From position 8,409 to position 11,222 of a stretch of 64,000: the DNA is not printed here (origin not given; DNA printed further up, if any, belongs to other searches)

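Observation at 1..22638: Array of seven TPR plus GWxTD-type exported paralogs in three subfamilies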

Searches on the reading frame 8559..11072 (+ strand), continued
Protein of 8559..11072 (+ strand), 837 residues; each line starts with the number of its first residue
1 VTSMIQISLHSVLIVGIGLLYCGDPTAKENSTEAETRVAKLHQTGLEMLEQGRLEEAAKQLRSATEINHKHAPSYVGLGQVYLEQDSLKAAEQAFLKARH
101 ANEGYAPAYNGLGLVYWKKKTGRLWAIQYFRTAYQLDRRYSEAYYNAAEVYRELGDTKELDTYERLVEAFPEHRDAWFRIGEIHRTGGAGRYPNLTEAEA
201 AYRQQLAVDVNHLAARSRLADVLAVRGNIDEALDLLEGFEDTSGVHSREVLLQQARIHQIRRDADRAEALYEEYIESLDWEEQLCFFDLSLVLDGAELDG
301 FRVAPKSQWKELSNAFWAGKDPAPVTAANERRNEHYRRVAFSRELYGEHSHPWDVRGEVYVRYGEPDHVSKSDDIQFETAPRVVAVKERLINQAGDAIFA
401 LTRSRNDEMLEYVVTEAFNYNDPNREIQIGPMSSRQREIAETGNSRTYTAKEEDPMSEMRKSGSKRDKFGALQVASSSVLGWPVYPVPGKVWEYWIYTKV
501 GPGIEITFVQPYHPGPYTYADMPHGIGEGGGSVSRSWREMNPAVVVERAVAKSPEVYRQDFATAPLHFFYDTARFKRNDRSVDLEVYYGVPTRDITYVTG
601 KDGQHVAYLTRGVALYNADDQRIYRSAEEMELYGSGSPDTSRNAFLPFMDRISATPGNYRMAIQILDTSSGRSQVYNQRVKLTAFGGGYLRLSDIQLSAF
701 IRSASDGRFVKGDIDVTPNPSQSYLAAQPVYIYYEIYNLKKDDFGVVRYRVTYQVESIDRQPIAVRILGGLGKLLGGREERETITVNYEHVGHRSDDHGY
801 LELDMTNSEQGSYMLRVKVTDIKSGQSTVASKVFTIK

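Call 21: find_encoding_contigs(protein=P0070, flank=10000, max_places=2)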
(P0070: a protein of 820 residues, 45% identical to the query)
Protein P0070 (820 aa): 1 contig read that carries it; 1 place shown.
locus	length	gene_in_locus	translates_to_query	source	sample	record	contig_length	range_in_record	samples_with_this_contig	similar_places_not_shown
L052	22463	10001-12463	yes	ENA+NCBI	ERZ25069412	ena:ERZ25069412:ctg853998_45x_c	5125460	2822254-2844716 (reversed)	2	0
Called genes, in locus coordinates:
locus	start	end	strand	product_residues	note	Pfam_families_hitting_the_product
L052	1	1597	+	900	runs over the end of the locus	PF28598:PDH_E1_N, PF00456:Transketolase_N, PF17831:PDH_E1_M, PF22613:Transketolase_C_1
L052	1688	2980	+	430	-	PF00364:Biotin_lipoyl, PF25984:BSH_YknX (weak), PF02817:E3_binding, PF00198:2-oxoacid_dh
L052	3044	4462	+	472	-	PF01134:GIDA (faint), PF07992:Pyr_redox_2, PF12831:FAD_oxidored, PF13450:NAD_binding_8 (weak), PF00070:Pyr_redox, PF02852:Pyr_redox_dim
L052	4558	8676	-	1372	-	PF25292:Beta-prop_CGLA, PF13860:FlgD_ig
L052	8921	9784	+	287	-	PF00248:Aldo_ket_red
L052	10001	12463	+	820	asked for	PF13424:TPR_12 (faint), PF00515:TPR_1 (faint), PF07719:TPR_2 (faint), PF13176:TPR_7 (faint), PF13181:TPR_8 (faint), PF13414:TPR_11 (faint), PF14559:TPR_19 (weak), PF14559:TPR_19 (weak), +3 more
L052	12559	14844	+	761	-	PF07202:Tcp10_C (faint), PF11525:CopK (faint)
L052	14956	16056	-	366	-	PF01658:Inos-1-P_synth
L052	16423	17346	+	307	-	PF00126:HTH_1, PF03466:LysR_substrate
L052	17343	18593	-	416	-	PF22025:ThiI_fer, PF02926:THUMP, PF02568:ThiI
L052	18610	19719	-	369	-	-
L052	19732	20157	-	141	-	PF07366:SnoaL, PF12680:SnoaL_2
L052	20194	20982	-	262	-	PF01073:3Beta_HSD, PF01370:Epimerase, PF13460:NAD_binding_10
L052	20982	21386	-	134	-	PF16277:DUF4926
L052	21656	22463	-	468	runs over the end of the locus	PF00072:Response_reg, PF00158:Sigma54_activat, PF14532:Sigma54_activ_2, PF07728:AAA_5 (weak), PF25601:AAA_lid_14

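Call 22: find_encoding_contigs(protein=P0048, flank=10000, max_places=2)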
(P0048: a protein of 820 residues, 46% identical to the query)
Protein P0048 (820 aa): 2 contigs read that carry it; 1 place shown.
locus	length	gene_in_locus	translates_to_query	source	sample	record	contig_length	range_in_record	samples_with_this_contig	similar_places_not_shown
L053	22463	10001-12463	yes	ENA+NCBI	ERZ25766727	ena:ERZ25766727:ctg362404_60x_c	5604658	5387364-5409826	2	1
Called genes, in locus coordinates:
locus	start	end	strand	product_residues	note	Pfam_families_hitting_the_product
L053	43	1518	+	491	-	PF01555:N6_N4_Mtase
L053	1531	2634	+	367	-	-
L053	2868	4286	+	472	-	PF01134:GIDA (weak), PF07992:Pyr_redox_2, PF12831:FAD_oxidored, PF13450:NAD_binding_8 (weak), PF00070:Pyr_redox, PF02852:Pyr_redox_dim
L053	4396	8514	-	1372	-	PF13517:FG-GAP_3 (faint), PF25292:Beta-prop_CGLA, PF13860:FlgD_ig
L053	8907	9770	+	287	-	PF00248:Aldo_ket_red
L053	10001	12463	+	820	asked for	PF12895:ANAPC3 (faint), PF00515:TPR_1 (faint), PF07719:TPR_2 (faint), PF13174:TPR_6 (faint), PF13181:TPR_8 (faint), PF13374:TPR_10 (faint), PF13414:TPR_11 (faint), PF14559:TPR_19, +5 more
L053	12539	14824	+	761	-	PF10531:SLBB (faint), PF07202:Tcp10_C (weak)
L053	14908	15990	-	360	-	PF01658:Inos-1-P_synth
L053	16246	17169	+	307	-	PF00126:HTH_1, PF03466:LysR_substrate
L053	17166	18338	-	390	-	PF22025:ThiI_fer, PF02926:THUMP, PF02568:ThiI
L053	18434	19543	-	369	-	-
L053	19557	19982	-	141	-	PF07366:SnoaL, PF14534:DUF4440 (weak), PF12680:SnoaL_2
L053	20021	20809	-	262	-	PF01073:3Beta_HSD, PF01370:Epimerase, PF04321:RmlD_sub_bind (weak), PF13460:NAD_binding_10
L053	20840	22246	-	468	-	PF00072:Response_reg, PF00158:Sigma54_activat, PF14532:Sigma54_activ_2, PF07728:AAA_5 (weak), PF25601:AAA_lid_14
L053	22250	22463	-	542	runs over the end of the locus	PF00515:TPR_1 (faint), PF13181:TPR_8 (faint), PF23914:TPR_CcmH_CycH (faint), PF24575:TPR_Slam (faint), PF07719:TPR_2 (faint), PF13174:TPR_6 (faint), PF13432:TPR_16 (weak), PF02518:HATPase_c, +6 more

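Call 38: predict_structure(alignment_id=A1)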
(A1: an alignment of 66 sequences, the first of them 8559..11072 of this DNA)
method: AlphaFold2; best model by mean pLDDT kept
length: 837 residues; sequences in the alignment: 66
mean_pLDDT: 83.3   pTM: 0.75
mean pLDDT of the five models: 83.3, 79.0, 78.7, 72.8, 72.6
residues with pLDDT >= 90: 434; 70-90: 259; 50-70: 64; < 50: 80
segments of 3 or more residues with pLDDT < 50: 1-6, 18-29, 410-421, 428-474
pLDDT, mean of each block of 10 residues (from residue 1): 43 51 43 86 95 95 94 97 95 97 96 92 88 93 95 82 95 95 83 89 95 90 92 82 72 90 88 92 93 87 95 86 78 90 89 92 90 77 90 83 68 38 48 44 43 46 39 53 84 91 91 82 66 84 88 62 83 91 93 84 87 90 90 71 78 94 90 88 88 94 86 91 90 96 95 95 89 90 93 93 91 96 96 93
secondary structure, 60 per line:
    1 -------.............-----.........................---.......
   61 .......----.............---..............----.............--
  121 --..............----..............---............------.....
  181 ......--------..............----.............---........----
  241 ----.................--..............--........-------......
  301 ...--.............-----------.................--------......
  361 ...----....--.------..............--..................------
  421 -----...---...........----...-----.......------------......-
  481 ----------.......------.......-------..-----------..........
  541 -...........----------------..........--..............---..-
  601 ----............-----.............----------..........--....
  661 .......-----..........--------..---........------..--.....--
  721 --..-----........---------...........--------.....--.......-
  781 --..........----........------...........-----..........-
elements in order (helices of 4 or more, strands of 3 or more residues): H8-20 H26-50 H54-67 H72-84 H88-101 H106-118 H123-136 H141-154 H158-169 H176-186 H195-208 H213-225 H229-236 H245-261 H264-277 H280-287 H295-303 H306-318 H330-346 H355-363 E368-371 H381-394 H397-414 E426-428 H432-442 E447-449 H455-461 H474-479 E491-497 E504-510 H531-540 H542-552 E569-578 E581-591 E605-616 E622-634 E645-654 E657-667 E673-682 E696-703 E714-718 E730-737 E747-757 E766-770 E773-779 E783-792 E797-804 E811-821 E827-836
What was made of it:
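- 8559..11072 (+): G4, subfamily A, 834-837 aa. TIGR04514 match at 9423-9677; loop 1 at about 9759-9998. AlphaFold model with pLDDT 83 (call 38).
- On TPR repeat proteins (Pfam clan TPR): The model shows paired helices over residues 26-287 (call 38).
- Checked: In the AlphaFold model of G4, loop 1 (residues 410-474) is the only long low-confidence segment (call 38).
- The AlphaFold model of G4 has pLDDT 83: TPR at 30-290, GWxTD at 295-552, beta-sandwiches at 569-836 (call 38).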

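Call 40: fold_search(model_id=the predicted structure, library=pdb)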
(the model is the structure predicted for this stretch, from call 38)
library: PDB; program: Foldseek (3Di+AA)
matches with E <= 10: 1701; with E <= 0.001: 377
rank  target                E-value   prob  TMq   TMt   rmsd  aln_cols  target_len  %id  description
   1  8chy                  7.6e-10  1.00  0.25  0.68   6.1       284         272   23  Crystal structure of an 8-repeat consensus TPR superhelix with Zinc. (released 2024-02-21)
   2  9qhb                  1.3e-09  1.00  0.26  0.72   5.2       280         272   21  Crystal structure of 16-repeat CTPR protein with eliminated coordination sites (released 2025-10-22)
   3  8dth_B                1.7e-09  1.00  0.24  0.28   9.8       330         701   18  Cryo-EM structure of Arabidopsis SPY alternative conformation 2 (released 2023-03-08)
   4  8dtg_B                2.6e-09  1.00  0.24  0.27   9.6       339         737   18  Cryo-EM structure of Arabidopsis SPY alternative conformation 1 (released 2023-03-08)
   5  9qhc_A                6.7e-09  1.00  0.25  0.67   3.8       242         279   24  Crystal structure of 8-repeat CTPR protein with eliminated coordination sites (released 2025-10-22)
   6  7y4i_A                7.0e-09  1.00  0.24  0.24  10.2       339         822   19  Crystal structure of SPINDLY in complex with GDP (released 2022-12-07)
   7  9qhc_B                7.7e-09  1.00  0.25  0.69   5.7       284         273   24  Crystal structure of 8-repeat CTPR protein with eliminated coordination sites (released 2025-10-22)
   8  7yea_A                1.1e-08  1.00  0.18  0.16  16.1       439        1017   18  Human O-GlcNAc transferase Dimer (released 2023-07-12)
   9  7ntf_B                1.2e-08  1.00  0.23  0.23   9.1       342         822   21  Cryo-EM structure of unliganded O-GlcNAc transferase (released 2021-11-17)
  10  8dth_A                1.3e-08  1.00  0.24  0.27   9.8       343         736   18  Cryo-EM structure of Arabidopsis SPY alternative conformation 2 (released 2023-03-08)
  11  1w3b_B                1.6e-08  1.00  0.27  0.58   5.3       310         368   19  The superhelical TPR domain of O-linked GlcNAc transferase reveals structural similarities to importin alpha. (released 2004-09-09)
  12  6eou                  1.7e-08  1.00  0.23  0.50   4.8       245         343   26  O-GlcNAc transferase TPR domain with the intellectual disability associated mutation L254F (released 2018-05-09)
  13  7y4i_B                2.4e-08  1.00  0.23  0.23  13.7       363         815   17  Crystal structure of SPINDLY in complex with GDP (released 2022-12-07)
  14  8dtg_A                3.4e-08  1.00  0.24  0.25   9.5       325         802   19  Cryo-EM structure of Arabidopsis SPY alternative conformation 1 (released 2023-03-08)
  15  8dtf_A                3.6e-08  1.00  0.23  0.24   9.3       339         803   18  Cryo-EM structure of the full length Arabidopsis SPY with complete TPRs (released 2023-03-08)
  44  2ho1_A                3.5e-06  1.00  0.20  0.59   5.6       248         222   19  Functional Characterization of Pseudomonas Aeruginosa pilF (released 2006-07-25)
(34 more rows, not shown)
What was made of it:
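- Closest known: TPR envelope-assembly lipoproteins and scaffolds. Same: PilF (2ho1) is among the structural matches (call 40).
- Closest known: OGT / SPINDLY architecture. Same: These are the top structural matches, covering 330-440 aligned columns of TPR (call 40).
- Tried and rejected: Foldseek with the full-length model was swamped by TPR matches (call 40).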

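Call 53: find_encoding_contigs(protein=P0001, flank=10000, max_places=2)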
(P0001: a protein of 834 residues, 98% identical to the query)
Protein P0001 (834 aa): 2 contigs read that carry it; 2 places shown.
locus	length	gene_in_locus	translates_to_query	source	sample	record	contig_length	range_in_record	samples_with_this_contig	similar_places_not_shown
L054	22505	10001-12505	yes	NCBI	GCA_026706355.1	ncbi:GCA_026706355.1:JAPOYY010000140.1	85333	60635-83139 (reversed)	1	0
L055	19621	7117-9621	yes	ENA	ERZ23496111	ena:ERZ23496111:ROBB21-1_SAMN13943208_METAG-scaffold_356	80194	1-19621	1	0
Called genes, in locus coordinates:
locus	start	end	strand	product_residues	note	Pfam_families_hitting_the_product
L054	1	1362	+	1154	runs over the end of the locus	PF13431:TPR_17 (faint), PF14559:TPR_19 (faint), PF00515:TPR_1 (faint), PF13414:TPR_11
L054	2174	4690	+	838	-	PF13431:TPR_17 (faint), PF00515:TPR_1 (weak), PF07719:TPR_2 (faint), PF13174:TPR_6 (faint), PF13176:TPR_7 (faint), PF13414:TPR_11 (weak), PF13424:TPR_12 (weak), PF13432:TPR_16 (weak), +4 more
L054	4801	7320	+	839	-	PF00515:TPR_1 (faint), PF07719:TPR_2 (faint), PF13174:TPR_6 (faint), PF13181:TPR_8 (faint), PF13374:TPR_10 (faint), PF13414:TPR_11 (faint), PF14559:TPR_19 (weak), PF13432:TPR_16 (weak), +5 more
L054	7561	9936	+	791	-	PF07719:TPR_2 (faint), PF13428:TPR_14 (faint), PF14559:TPR_19 (faint), PF00515:TPR_1 (faint), PF13181:TPR_8 (faint), PF13431:TPR_17 (faint), PF13432:TPR_16 (weak), PF13414:TPR_11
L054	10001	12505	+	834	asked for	PF00515:TPR_1 (faint), PF07719:TPR_2 (faint), PF13181:TPR_8 (faint), PF13414:TPR_11 (weak), PF13424:TPR_12 (faint), PF13428:TPR_14 (faint), PF13431:TPR_17 (faint), PF14559:TPR_19 (weak), +1 more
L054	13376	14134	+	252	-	PF07646:Kelch_2 (faint), PF01344:Kelch_1 (faint), PF24681:Kelch_KLHDC2_KLHL20_DRC7 (weak), PF24981:Beta-prop_ATRN-LZTR1 (faint), PF13415:Beta-prop_FBX42 (weak), PF13418:Beta-prop_TYW4 (faint)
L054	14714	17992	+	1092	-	PF13414:TPR_11 (faint), PF13432:TPR_16 (faint), PF00515:TPR_1 (faint), PF07719:TPR_2 (faint), PF13428:TPR_14 (faint), PF14559:TPR_19 (faint), PF13431:TPR_17 (faint), PF12895:ANAPC3 (weak), +1 more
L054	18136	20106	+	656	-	PF01663:Phosphodiest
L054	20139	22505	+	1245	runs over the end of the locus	PF00515:TPR_1 (faint), PF07719:TPR_2 (faint), PF13181:TPR_8 (faint), PF14559:TPR_19 (faint), PF13414:TPR_11 (faint), PF23914:TPR_CcmH_CycH (faint), PF13431:TPR_17 (faint)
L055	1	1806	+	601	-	?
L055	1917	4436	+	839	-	PF00515:TPR_1 (faint), PF07719:TPR_2 (faint), PF13174:TPR_6 (faint), PF13181:TPR_8 (faint), PF13374:TPR_10 (faint), PF13414:TPR_11 (faint), PF14559:TPR_19 (weak), PF13432:TPR_16 (weak), +5 more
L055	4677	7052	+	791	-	PF07719:TPR_2 (faint), PF13428:TPR_14 (faint), PF14559:TPR_19 (faint), PF00515:TPR_1 (faint), PF13181:TPR_8 (faint), PF13431:TPR_17 (faint), PF13432:TPR_16 (weak), PF13414:TPR_11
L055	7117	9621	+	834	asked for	PF00515:TPR_1 (faint), PF07719:TPR_2 (faint), PF13181:TPR_8 (faint), PF13414:TPR_11 (weak), PF13424:TPR_12 (faint), PF13428:TPR_14 (faint), PF13431:TPR_17 (faint), PF14559:TPR_19 (weak), +1 more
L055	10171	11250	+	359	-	PF07250:Glyoxal_oxid_N (faint), PF13418:Beta-prop_TYW4 (faint), PF24681:Kelch_KLHDC2_KLHL20_DRC7 (faint), PF24981:Beta-prop_ATRN-LZTR1 (faint), PF01344:Kelch_1 (faint), PF07646:Kelch_2 (faint), PF13415:Beta-prop_FBX42 (weak)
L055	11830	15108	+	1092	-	PF13414:TPR_11 (faint), PF13432:TPR_16 (faint), PF00515:TPR_1 (faint), PF07719:TPR_2 (faint), PF13428:TPR_14 (faint), PF14559:TPR_19 (faint), PF13431:TPR_17 (faint), PF12895:ANAPC3 (weak), +1 more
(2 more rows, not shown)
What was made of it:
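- The same order is found in independent NCBI and ENA assemblies (call 53).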

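Call 54: find_encoding_contigs(protein=P0003, flank=10000, max_places=2)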
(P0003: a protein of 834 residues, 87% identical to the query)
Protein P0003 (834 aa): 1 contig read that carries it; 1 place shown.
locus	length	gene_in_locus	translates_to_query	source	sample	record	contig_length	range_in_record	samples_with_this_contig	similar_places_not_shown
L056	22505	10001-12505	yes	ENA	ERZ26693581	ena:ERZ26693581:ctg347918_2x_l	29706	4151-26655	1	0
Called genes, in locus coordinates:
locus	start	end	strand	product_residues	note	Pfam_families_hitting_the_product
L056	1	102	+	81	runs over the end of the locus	-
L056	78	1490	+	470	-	PF00515:TPR_1 (faint), PF07719:TPR_2 (faint), PF13176:TPR_7 (faint), PF13181:TPR_8 (faint), PF13374:TPR_10 (faint), PF13414:TPR_11 (faint), PF13432:TPR_16 (weak), PF14559:TPR_19 (weak), +3 more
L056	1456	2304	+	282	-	-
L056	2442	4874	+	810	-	PF00515:TPR_1 (faint), PF07719:TPR_2 (faint), PF13414:TPR_11 (faint), PF13424:TPR_12 (faint), PF13428:TPR_14 (faint), PF13431:TPR_17 (faint), PF14559:TPR_19 (faint), PF13181:TPR_8 (weak), +3 more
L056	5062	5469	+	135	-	-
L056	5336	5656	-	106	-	-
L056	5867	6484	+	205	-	-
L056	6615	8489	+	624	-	PF00515:TPR_1 (faint), PF07719:TPR_2 (faint), PF13181:TPR_8 (faint), PF13428:TPR_14 (faint), PF13432:TPR_16 (faint), PF14559:TPR_19 (faint), PF13414:TPR_11 (faint), PF23914:TPR_CcmH_CycH (faint), +1 more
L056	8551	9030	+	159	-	-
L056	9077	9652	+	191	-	-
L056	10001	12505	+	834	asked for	PF00515:TPR_1 (faint), PF13181:TPR_8 (faint), PF13414:TPR_11 (faint), PF13432:TPR_16 (faint), PF14559:TPR_19 (faint), PF13428:TPR_14 (faint), PF13431:TPR_17 (faint)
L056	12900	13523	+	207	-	PF03781:FGE-sulfatase (weak)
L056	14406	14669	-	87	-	-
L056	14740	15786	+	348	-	PF03781:FGE-sulfatase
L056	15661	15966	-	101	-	-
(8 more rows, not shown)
